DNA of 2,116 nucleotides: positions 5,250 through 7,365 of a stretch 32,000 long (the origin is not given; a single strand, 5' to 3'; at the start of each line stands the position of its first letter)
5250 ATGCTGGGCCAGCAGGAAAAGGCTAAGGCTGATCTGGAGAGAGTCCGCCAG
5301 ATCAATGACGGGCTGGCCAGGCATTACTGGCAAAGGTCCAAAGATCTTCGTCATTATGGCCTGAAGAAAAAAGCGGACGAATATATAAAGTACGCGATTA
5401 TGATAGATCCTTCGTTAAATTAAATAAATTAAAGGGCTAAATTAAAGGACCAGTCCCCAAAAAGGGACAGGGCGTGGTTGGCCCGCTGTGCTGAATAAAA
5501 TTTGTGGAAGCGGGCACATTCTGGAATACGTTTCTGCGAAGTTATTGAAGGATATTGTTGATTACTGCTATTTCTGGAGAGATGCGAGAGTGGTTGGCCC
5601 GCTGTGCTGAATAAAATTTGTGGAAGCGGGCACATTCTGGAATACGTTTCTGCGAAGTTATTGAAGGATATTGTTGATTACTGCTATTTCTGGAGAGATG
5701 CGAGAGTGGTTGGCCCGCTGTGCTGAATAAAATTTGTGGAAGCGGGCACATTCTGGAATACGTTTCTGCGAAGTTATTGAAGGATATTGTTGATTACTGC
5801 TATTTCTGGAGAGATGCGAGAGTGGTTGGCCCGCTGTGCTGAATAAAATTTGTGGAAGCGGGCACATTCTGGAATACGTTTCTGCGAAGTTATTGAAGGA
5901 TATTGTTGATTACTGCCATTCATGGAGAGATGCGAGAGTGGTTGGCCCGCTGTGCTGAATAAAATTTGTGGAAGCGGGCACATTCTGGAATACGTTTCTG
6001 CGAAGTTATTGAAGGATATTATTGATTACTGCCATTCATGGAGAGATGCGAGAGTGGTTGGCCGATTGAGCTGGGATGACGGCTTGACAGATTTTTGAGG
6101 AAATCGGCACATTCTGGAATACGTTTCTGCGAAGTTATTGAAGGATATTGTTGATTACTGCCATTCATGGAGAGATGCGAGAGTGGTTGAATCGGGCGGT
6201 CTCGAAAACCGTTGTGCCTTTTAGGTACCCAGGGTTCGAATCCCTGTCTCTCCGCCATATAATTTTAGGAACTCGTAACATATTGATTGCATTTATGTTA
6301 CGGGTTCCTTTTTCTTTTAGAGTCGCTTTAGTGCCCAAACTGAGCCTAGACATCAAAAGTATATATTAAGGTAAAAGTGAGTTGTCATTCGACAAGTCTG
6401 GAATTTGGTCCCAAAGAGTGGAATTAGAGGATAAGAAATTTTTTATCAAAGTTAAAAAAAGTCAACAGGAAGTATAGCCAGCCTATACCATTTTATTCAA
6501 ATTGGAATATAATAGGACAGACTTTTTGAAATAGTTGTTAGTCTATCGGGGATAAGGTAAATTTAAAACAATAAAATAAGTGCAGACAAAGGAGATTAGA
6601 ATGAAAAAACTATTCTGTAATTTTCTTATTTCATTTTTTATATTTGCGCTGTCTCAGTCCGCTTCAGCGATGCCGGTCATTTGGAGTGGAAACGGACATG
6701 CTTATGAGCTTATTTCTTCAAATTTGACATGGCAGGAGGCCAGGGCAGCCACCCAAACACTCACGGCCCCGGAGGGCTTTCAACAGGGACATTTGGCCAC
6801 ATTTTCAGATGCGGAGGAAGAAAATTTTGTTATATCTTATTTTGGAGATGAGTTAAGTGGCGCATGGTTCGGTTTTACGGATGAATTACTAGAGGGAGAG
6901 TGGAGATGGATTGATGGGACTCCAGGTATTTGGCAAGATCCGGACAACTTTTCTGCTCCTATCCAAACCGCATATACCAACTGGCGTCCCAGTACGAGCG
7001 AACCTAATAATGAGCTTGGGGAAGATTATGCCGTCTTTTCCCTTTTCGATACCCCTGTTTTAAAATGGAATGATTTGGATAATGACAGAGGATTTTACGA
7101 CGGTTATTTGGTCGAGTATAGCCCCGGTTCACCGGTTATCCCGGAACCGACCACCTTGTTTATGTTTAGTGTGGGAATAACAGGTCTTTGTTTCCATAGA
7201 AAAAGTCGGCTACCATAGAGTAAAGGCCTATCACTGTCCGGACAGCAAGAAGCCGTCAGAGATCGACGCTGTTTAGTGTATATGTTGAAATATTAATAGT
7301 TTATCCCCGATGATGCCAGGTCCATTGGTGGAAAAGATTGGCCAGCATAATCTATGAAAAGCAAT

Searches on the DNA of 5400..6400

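Call 92: search_rna_families(source=window, start=5400, end=6400, threshold=evalue, max_evalue=1)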
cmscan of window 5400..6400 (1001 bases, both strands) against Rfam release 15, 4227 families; matches with E-value up to 1: 2.
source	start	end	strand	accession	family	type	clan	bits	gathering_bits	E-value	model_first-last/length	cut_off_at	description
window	6169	6254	+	RF00005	tRNA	Gene; tRNA;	CL00001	53.1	29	2.2e-10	1-71/71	no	tRNA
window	6204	6254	-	RF04351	Plastid-psbl-rps4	Cis-reg;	-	50.7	68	1.1e-09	1-53/53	no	Plastid-psbl-rps4 3UTR RNA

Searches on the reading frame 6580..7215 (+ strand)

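Call 25: search_protein_families(library=pfam, proteins=[window:6580-7215:+], max_evalue=0.001)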
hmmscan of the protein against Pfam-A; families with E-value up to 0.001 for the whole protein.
window:6580-7215:+ (212 aa): 2 families
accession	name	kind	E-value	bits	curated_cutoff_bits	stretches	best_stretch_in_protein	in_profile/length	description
PF00059.27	Lectin_C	-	2.4e-08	35.1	22.6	1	49-144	3-80/107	Lectin C-type domain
PF07589.16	PEP-CTERM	-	0.00043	20.7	20.7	1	187-208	2-24/24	PEP-CTERM motif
